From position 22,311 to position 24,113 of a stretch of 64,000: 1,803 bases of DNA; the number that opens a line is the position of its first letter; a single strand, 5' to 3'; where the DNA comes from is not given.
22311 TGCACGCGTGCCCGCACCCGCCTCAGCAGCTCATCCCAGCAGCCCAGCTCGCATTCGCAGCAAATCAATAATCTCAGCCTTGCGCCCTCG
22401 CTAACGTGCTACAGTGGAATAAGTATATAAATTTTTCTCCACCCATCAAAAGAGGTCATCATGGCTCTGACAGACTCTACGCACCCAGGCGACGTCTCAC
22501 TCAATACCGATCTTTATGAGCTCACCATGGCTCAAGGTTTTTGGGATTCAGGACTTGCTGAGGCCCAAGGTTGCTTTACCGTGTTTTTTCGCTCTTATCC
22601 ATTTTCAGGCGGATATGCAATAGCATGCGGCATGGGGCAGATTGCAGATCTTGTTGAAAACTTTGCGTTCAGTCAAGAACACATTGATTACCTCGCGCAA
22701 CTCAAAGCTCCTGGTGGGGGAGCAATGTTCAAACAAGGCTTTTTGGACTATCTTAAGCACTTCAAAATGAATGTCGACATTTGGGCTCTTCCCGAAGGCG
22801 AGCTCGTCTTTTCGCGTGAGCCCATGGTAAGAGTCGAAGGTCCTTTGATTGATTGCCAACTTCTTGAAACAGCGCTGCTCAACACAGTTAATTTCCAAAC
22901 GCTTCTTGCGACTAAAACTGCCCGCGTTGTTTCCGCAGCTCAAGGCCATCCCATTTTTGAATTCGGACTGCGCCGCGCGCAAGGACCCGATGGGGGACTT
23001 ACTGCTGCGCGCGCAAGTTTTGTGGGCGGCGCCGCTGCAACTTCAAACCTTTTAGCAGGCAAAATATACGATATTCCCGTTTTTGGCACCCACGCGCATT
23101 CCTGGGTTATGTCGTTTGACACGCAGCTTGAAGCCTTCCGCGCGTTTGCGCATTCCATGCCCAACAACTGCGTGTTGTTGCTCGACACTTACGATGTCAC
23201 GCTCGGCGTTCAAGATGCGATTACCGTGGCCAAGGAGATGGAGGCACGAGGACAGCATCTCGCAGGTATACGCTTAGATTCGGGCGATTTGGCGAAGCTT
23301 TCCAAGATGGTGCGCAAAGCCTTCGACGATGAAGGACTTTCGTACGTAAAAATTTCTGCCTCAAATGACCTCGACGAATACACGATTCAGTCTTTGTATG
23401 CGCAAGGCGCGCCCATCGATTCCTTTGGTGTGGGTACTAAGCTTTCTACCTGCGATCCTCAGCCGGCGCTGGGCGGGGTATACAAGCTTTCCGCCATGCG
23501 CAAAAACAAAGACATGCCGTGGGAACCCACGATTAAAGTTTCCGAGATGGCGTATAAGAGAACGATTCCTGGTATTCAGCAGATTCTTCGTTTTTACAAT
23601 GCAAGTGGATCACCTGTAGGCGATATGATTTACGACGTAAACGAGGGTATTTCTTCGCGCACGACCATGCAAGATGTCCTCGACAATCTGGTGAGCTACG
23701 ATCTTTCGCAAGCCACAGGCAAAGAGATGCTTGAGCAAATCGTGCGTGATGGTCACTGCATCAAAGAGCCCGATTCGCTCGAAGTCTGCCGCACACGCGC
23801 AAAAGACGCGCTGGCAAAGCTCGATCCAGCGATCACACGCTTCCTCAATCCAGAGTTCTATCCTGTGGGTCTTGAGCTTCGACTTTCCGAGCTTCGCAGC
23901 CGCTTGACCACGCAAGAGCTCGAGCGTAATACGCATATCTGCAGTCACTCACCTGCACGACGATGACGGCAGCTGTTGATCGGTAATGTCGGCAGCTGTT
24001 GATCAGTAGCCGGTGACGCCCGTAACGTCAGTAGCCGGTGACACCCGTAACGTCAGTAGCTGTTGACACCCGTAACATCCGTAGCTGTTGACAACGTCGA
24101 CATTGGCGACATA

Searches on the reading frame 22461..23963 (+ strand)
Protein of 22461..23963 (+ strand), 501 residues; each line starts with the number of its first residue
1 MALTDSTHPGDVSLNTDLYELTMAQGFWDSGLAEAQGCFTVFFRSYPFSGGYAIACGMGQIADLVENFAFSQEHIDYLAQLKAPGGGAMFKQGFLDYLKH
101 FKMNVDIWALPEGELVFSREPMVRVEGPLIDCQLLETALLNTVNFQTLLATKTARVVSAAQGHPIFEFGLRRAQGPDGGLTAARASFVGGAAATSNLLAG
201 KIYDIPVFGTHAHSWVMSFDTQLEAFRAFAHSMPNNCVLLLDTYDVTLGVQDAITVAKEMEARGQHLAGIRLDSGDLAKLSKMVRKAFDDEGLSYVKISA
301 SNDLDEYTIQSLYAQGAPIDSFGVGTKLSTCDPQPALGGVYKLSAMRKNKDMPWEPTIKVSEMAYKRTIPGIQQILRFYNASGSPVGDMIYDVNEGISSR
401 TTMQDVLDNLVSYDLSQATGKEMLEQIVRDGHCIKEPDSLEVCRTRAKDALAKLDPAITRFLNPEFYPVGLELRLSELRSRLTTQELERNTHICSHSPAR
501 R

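Call 32: search_protein_families(library=ncbifam, proteins=[window:22461-23963:+], max_evalue=1e-10)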
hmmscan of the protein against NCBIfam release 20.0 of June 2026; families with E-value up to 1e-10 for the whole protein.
window:22461-23963:+ (501 aa): 11 families
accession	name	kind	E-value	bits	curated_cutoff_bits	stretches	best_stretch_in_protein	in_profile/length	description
NF006695.0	PRK09243.1-2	equivalog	1.7e-172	574.4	469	1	13-486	7-475/480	nicotinate phosphoribosyltransferase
TIGR01513.1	NAPRTase_put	equivalog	1.3e-160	535.2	297.4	1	13-472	1-449/452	nicotinate phosphoribosyltransferase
NF009131.0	PRK12484.1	equivalog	7.2e-143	476.6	330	1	13-488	7-446/455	nicotinate phosphoribosyltransferase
NF006694.0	PRK09243.1-1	equivalog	1.3e-138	462.7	663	1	11-482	6-472/485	nicotinate phosphoribosyltransferase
NF006696.0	PRK09243.1-3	equivalog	8.2e-138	459.9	503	1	6-485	6-446/451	nicotinate phosphoribosyltransferase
NF006697.0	PRK09243.1-4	equivalog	7e-121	404.2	776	1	12-473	9-464/488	nicotinate phosphoribosyltransferase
NF006698.0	PRK09243.1-5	equivalog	2.2e-94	316.7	531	1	10-456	13-420/440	nicotinate phosphoribosyltransferase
NF006415.0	PRK08662.1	equivalog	4.6e-41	140.8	243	1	103-334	68-297/381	nicotinate phosphoribosyltransferase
NF005529.0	PRK07188.1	equivalog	2e-20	73.1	378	1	103-274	76-243/358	nicotinate phosphoribosyltransferase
NF003704.0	PRK05321.1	subfamily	7.6e-20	71.3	379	1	14-369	14-376/398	nicotinate phosphoribosyltransferase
TIGR01514.1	NAPRTase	equivalog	2.4e-15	56.5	269.55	0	192-368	200-382/399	nicotinate phosphoribosyltransferase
